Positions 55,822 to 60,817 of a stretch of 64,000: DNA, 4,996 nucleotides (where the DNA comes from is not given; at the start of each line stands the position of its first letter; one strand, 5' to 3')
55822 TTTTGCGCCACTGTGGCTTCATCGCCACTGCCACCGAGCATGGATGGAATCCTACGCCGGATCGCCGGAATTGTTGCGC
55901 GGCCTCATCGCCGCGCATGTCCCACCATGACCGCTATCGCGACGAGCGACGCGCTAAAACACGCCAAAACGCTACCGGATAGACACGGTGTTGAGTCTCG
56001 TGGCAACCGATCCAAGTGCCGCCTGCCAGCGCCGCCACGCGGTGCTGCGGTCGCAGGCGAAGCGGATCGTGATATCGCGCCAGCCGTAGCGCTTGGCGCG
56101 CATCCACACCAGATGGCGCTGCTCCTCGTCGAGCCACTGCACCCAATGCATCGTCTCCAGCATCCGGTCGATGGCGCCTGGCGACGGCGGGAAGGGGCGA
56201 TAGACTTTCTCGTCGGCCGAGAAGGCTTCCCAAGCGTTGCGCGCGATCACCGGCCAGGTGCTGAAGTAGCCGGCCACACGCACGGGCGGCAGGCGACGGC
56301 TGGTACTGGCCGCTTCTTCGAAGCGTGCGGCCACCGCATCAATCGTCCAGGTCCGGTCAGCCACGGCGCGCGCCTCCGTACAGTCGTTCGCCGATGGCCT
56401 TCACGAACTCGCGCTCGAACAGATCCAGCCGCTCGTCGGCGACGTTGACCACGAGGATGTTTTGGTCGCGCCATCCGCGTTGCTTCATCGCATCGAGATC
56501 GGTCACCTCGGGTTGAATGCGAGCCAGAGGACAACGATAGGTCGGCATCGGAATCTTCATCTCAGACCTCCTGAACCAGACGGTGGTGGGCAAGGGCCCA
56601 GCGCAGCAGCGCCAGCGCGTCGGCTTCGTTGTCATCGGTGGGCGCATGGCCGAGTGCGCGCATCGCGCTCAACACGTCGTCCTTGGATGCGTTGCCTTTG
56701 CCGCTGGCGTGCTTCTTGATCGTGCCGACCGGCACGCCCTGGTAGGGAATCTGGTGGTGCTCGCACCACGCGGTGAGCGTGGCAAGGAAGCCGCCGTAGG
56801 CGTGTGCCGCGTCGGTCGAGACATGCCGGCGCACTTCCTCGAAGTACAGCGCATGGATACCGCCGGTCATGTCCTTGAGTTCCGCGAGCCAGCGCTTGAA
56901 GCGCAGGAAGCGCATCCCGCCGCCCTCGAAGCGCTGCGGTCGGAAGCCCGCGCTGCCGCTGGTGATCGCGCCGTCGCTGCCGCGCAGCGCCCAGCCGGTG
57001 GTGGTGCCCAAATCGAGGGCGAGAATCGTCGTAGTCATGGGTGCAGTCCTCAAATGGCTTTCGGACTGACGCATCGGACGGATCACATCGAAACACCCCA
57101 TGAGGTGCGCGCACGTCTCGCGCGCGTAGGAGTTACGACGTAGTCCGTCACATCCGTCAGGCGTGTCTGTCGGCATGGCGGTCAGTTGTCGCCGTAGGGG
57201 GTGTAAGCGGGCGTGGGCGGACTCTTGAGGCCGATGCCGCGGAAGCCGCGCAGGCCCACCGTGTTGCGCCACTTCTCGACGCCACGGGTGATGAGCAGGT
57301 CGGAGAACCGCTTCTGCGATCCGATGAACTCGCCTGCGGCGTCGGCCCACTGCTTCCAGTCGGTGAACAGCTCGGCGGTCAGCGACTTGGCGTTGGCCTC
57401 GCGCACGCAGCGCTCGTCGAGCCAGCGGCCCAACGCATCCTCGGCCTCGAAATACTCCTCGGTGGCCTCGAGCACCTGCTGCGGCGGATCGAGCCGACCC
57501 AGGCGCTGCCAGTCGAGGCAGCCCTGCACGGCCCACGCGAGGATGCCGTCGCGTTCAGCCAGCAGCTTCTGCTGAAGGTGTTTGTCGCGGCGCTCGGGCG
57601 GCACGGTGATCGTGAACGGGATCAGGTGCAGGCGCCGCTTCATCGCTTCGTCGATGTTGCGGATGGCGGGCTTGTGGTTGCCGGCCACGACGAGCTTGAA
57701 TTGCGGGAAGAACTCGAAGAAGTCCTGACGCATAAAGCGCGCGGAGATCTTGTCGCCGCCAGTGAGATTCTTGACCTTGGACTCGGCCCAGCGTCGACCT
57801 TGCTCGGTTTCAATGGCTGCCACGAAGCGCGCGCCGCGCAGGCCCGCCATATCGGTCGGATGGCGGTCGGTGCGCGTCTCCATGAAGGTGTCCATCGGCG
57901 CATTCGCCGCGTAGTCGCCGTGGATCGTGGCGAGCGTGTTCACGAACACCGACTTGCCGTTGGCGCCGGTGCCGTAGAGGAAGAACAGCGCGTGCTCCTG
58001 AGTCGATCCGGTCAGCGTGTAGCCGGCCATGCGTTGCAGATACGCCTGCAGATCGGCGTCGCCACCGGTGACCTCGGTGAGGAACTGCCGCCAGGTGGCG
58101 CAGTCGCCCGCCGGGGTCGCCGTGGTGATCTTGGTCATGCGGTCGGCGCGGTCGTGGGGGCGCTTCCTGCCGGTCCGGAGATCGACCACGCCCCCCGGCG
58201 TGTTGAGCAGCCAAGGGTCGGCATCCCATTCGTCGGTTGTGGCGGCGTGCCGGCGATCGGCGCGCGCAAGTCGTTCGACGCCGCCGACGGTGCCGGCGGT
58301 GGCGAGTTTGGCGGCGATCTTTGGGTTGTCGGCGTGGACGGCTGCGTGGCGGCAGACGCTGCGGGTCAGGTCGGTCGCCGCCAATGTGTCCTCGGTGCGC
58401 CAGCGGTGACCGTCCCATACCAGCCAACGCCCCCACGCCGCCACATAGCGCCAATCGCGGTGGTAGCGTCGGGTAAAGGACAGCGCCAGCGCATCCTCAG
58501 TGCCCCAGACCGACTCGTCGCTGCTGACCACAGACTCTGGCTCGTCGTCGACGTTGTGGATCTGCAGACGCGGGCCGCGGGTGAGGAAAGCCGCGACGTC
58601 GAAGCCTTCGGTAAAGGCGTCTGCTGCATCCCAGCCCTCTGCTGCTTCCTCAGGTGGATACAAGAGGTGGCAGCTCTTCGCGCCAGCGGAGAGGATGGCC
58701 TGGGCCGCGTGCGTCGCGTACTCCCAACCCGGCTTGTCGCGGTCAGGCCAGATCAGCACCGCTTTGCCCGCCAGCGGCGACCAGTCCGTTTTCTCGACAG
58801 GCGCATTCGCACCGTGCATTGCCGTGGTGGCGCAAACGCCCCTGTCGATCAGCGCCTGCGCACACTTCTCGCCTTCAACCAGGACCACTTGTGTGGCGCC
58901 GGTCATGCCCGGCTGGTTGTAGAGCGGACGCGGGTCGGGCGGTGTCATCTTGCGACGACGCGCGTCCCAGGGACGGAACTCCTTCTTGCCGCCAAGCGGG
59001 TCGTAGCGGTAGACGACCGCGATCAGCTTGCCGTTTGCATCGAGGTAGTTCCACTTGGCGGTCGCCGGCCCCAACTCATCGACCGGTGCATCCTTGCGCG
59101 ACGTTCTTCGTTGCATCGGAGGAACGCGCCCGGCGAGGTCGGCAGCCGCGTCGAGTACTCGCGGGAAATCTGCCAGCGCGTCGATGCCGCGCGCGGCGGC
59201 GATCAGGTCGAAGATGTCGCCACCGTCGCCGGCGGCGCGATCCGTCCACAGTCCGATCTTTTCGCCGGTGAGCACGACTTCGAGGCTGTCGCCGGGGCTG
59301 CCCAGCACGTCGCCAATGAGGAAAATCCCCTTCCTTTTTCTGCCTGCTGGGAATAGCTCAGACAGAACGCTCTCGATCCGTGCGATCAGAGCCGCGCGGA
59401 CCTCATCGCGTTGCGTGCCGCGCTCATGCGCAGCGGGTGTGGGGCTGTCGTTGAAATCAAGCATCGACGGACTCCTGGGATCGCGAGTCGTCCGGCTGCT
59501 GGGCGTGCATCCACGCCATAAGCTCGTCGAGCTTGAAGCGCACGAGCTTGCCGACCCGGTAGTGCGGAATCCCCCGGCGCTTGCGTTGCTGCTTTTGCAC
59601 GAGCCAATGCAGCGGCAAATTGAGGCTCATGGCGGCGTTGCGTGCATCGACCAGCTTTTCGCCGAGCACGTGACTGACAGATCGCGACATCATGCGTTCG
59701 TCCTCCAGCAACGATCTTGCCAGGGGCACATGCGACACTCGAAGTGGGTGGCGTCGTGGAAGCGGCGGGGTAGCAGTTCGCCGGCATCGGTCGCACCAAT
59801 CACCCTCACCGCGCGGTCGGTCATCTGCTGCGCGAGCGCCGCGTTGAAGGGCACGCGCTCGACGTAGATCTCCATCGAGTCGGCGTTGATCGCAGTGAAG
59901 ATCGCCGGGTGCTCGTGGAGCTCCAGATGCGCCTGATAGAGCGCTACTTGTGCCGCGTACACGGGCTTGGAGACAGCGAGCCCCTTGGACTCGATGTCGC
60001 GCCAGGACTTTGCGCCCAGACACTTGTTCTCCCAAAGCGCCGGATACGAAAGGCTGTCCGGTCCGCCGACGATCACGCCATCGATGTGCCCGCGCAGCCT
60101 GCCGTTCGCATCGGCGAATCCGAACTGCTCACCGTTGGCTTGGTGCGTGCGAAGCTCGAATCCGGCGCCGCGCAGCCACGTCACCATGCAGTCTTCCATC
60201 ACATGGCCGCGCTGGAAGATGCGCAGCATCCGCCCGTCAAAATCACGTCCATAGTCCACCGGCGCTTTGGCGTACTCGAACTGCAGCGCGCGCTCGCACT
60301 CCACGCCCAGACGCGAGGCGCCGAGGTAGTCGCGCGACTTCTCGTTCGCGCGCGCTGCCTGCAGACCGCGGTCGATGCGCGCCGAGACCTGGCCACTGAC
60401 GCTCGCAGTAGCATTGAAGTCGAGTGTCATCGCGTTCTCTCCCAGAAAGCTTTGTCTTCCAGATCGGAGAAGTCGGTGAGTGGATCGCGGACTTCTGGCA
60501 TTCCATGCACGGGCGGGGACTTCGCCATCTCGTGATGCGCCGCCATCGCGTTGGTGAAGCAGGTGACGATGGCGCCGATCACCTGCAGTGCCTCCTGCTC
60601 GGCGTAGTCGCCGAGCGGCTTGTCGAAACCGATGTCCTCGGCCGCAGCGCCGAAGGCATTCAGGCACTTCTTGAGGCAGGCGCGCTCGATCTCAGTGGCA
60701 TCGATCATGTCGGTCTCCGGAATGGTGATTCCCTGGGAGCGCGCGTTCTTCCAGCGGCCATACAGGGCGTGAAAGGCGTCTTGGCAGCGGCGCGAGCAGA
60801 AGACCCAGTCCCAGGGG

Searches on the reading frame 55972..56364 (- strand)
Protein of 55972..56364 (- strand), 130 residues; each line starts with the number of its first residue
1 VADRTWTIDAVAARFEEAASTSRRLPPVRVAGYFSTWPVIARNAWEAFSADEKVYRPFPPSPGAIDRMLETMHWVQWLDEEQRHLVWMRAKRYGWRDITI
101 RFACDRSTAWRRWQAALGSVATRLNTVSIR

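Call 23: search_protein_families(library=phrogs, proteins=[window:55972-56364:-], max_evalue=0.001)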
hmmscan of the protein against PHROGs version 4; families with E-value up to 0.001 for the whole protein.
window:55972-56364:- (130 aa): 1 family
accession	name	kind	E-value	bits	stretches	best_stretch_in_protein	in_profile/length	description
phrog_6836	-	unknown function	3.6e-51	173.8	1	2-128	8-136/144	-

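Call 24: search_protein_families(library=pfam, proteins=[window:55972-56364:-], max_evalue=0.001)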
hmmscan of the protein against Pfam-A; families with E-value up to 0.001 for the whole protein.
window:55972-56364:- (130 aa): 1 family
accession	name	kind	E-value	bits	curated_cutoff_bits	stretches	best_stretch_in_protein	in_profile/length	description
PF19889.5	DUF6362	-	3.3e-40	136.9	31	1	23-119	1-97/98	Domain of unknown function (DUF6362)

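Call 57: find_homologous_proteins(query=window:55972-56364:-, max_evalue=0.001)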
Query window:55972-56364:- (130 aa): 997 proteins with E <= 0.001 among 1002 candidates; the best 120 are listed.
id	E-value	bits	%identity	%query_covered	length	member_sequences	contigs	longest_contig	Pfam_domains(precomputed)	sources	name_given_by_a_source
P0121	5.0e-79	281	96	100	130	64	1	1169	PF19889.6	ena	-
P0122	1.9e-74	266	94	96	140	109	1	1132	PF19889.6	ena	-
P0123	4.9e-69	249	86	98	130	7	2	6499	PF19889.6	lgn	-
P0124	1.4e-68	247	86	98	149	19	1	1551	PF19889.6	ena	-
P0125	5.4e-63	229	80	100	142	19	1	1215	PF19889.6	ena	-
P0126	8.0e-63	229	79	100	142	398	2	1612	PF19889.6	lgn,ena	-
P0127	3.2e-62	227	78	100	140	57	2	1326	PF19889.6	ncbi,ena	-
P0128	4.8e-62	226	76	100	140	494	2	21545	PF19889.6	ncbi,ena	-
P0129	7.2e-62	225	82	96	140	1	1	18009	PF19889.6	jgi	jgi:hypothetical protein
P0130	1.4e-61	225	78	100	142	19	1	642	PF19889.6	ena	-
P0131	1.4e-61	225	80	96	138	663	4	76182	PF19889.6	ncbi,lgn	-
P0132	1.4e-61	225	80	96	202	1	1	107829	PF19889.6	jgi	jgi:hypothetical protein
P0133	1.4e-61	224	80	96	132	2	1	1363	PF19889.6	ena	-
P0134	3.0e-61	223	79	95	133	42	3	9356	PF19889.6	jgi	-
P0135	3.1e-61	223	81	93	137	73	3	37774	PF19889.6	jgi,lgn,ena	jgi:hypothetical protein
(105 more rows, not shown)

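Call 61: search_solved_structures(query=A2, max_evalue=10, show_alignments=2)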
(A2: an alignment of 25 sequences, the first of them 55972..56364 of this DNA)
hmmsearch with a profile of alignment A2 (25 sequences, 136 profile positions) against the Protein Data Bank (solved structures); distinct sequences matched with E-value up to 10: 0.

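Call 66: predict_structure(alignment_id=A2)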
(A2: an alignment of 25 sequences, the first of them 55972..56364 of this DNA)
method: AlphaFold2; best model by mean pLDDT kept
length: 130 residues; sequences in the alignment: 25
mean_pLDDT: 80.5   pTM: 0.72
mean pLDDT of the five models: 80.5, 80.2, 78.5, 78.2, 77.9
residues with pLDDT >= 90: 70; 70-90: 20; 50-70: 25; < 50: 15
segments of 3 or more residues with pLDDT < 50: 29-37
pLDDT, mean of each block of 10 residues (from residue 1): 81 94 67 45 55 57 87 91 95 96 98 98 83
secondary structure, 60 per line:
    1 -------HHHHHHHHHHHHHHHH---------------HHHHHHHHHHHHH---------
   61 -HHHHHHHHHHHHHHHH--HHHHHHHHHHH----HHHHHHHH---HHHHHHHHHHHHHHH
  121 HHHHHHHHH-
elements in order: H8-23 H39-51 H62-77 H80-90 H95-102 H106-129

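Call 68: fold_search(model_id=the predicted structure, library=pdb)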
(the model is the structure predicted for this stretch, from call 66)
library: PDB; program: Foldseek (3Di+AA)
matches with E <= 10: 126; with E <= 0.001: 0
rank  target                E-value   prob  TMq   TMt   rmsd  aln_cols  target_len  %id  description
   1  4nqw_A                4.2e-01  0.72  0.40  0.36  11.9       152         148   18  Structure of Mycobacterium tuberculosis extracytoplasmic function sigma factor SigK in complex with the cytosolic doma (released 2014-01-22)
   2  3c3w_A                5.1e-01  0.80  0.34  0.22   6.8       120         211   11  Crystal Structure of the Mycobacterium tuberculosis Hypoxic Response Regulator DosR (released 2008-04-22)
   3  5w43_A                6.0e-01  0.60  0.32  0.21   9.9       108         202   15  Structure of the two-component response regulator RcsB-DNA complex (released 2018-03-07)
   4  1or7_B                7.5e-01  0.54  0.40  0.32  10.8       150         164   13  Crystal Structure of Escherichia coli sigmaE with the Cytoplasmic Domain of its Anti-sigma RseA (released 2003-04-15)
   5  3c3w_B                7.9e-01  0.72  0.32  0.20   9.5        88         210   14  Crystal Structure of the Mycobacterium tuberculosis Hypoxic Response Regulator DosR (released 2008-04-22)
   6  3hug_C                9.3e-01  0.94  0.42  0.67   4.4        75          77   15  Crystal structure of Mycobacterium tuberculosis anti-sigma factor RslA in complex with -35 promoter binding domain of  (released 2010-03-02)
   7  4cxf_A                1.1e+00  0.38  0.40  0.35  11.2       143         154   14  Structure of CnrH in complex with the cytosolic domain of CnrY (released 2014-04-30)
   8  5fgm                  1.4e+00  0.96  0.40  0.74   1.8        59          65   15  Streptomyces coelicolor SigR region 4 (released 2016-03-02)
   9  5vxn_C                1.4e+00  0.33  0.31  0.20  10.1       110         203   16  Structure of two RcsB dimers bound to two parallel DNAs. (released 2018-03-07)
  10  5vxn_A                1.4e+00  0.21  0.29  0.19  12.4       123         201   18  Structure of two RcsB dimers bound to two parallel DNAs. (released 2018-03-07)
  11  1or7_A                1.5e+00  0.30  0.39  0.29  16.2       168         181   14  Crystal Structure of Escherichia coli sigmaE with the Cytoplasmic Domain of its Anti-sigma RseA (released 2003-04-15)
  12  8z6g_B                1.7e+00  0.21  0.34  0.27  13.3       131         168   24  the AlgU-MucAcyto complex structure in Pseudomonas aeruginosa (released 2024-05-08)
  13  9a4r_A                1.9e+00  0.66  0.40  0.25   9.6       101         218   12  Integrative model of RPSH-RPOB by crosslinking MS and deep learning (released 2024-09-18)
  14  3hug_K                2.0e+00  0.87  0.43  0.73   3.2        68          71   19  Crystal structure of Mycobacterium tuberculosis anti-sigma factor RslA in complex with -35 promoter binding domain of  (released 2010-03-02)
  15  1rp3_A                2.1e+00  0.54  0.38  0.23  10.5        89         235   12  Cocrystal structure of the flagellar sigma/anti-sigma complex, Sigma-28/FlgM (released 2004-04-06)
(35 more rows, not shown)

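Call 69: find_related_loci(query=A2, collection=viral_contigs, flank=10000)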
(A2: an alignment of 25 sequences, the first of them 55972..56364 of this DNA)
Query A2 (130 aa) in viral_contigs; peptide patterns used: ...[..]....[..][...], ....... (x = any residue, [..] = any of these).
600 stretches matched a pattern (row limit reached: there are more); 591 encode a relative of the query (tblastn E <= 1e-3); the best 80 are kept; 80 distinct loci.
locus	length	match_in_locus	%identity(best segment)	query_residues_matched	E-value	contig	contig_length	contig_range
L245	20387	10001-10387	89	1-129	5e-75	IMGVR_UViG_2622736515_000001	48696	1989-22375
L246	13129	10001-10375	90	1-125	5e-74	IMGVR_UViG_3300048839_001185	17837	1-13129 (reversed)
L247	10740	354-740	88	1-129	2e-73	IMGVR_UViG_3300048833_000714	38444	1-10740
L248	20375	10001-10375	90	1-125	3e-73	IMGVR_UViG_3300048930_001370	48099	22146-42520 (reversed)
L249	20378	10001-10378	83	1-125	2e-66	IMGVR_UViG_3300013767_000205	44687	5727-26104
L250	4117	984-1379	77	1-130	2e-66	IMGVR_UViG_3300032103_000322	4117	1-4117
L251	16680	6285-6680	80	1-130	2e-66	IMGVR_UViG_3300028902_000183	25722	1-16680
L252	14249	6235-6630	80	1-130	2e-66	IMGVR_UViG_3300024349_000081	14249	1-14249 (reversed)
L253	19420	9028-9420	79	1-129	8e-66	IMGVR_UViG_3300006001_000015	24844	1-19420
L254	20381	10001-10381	81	1-125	6e-66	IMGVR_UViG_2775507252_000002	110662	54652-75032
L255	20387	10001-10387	80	1-127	7e-66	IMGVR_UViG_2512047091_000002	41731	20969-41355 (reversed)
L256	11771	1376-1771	77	1-130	4e-66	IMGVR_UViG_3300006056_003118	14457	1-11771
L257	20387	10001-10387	81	1-127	4e-66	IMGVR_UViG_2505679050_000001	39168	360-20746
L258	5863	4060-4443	80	1-127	1e-65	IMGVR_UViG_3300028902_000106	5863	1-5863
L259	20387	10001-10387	76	1-129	1e-65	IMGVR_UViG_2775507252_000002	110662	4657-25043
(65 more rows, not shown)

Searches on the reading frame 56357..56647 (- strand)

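Call 23: search_protein_families(library=phrogs, proteins=[window:56357-56647:-], max_evalue=0.001)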
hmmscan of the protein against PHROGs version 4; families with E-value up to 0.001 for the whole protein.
window:56357-56647:- (96 aa): 1 family
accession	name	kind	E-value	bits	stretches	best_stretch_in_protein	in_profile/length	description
phrog_19772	-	unknown function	9.1e-33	113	1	30-94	1-65/71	-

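Call 24: search_protein_families(library=pfam, proteins=[window:56357-56647:-], max_evalue=0.001)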
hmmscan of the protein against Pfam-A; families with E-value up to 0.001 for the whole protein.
window:56357-56647:- (96 aa): 0 families

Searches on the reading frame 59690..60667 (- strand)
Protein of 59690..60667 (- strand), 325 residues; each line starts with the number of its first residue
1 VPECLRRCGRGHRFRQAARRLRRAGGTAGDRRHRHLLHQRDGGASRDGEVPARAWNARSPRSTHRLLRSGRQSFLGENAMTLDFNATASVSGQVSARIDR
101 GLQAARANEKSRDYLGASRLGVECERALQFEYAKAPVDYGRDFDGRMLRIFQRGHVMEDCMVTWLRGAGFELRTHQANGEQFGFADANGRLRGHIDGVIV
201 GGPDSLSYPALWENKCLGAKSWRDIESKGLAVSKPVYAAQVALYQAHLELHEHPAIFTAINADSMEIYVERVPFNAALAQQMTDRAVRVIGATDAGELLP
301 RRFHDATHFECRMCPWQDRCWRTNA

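Call 24: search_protein_families(library=pfam, proteins=[window:59690-60667:-], max_evalue=0.001)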
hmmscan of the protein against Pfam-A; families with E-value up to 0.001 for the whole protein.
window:59690-60667:- (325 aa): 1 family
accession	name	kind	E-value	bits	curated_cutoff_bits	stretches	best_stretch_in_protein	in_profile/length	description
PF12705.13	PDDEXK_1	-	0.00025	21.5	22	0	158-320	93-246/247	PD-(D/E)XK nuclease superfamily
